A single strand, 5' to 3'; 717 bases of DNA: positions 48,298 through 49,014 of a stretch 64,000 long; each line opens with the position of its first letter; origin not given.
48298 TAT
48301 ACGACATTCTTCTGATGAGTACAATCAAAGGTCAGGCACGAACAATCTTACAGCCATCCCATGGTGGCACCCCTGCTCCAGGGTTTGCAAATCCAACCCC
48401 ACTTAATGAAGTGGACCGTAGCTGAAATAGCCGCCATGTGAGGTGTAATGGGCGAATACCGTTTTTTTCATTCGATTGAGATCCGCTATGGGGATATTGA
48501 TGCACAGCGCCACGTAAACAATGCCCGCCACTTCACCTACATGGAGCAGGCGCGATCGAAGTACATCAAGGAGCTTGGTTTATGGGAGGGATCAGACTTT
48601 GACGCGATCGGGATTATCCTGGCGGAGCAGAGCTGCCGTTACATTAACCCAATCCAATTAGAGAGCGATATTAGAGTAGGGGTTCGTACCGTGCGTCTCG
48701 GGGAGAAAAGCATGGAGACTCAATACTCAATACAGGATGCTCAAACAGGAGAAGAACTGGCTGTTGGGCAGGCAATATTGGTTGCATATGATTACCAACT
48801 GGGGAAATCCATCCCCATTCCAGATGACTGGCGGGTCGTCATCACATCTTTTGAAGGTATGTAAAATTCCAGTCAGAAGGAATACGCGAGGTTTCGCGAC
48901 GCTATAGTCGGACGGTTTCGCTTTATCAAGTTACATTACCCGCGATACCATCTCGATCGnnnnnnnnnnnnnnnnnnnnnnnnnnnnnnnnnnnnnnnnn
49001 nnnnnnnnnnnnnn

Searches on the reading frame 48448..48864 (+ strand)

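Call 12: search_protein_families(library=pfam, proteins=[window:48448-48864:+], max_evalue=0.001)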
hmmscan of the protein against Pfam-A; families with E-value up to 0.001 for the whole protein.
window:48448-48864:+ (138 aa): 4 families
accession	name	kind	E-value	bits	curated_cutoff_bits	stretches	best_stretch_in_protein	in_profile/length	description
PF13279.12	4HBT_2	-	3.3e-22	79.6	25.5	1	13-127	2-117/122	Thioesterase-like superfamily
PF03061.28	4HBT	-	2.2e-09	37.9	20.6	1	22-102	3-77/79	Thioesterase superfamily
PF20791.3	Acyl-ACP_TE_C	-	7.3e-07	29.8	21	1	6-35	8-37/101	Acyl-ACP thioesterase C-terminal domain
PF01643.23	Acyl-ACP_TE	-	0.00021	21.5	23.7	1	6-129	4-128/131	Acyl-ACP thioesterase N-terminal domain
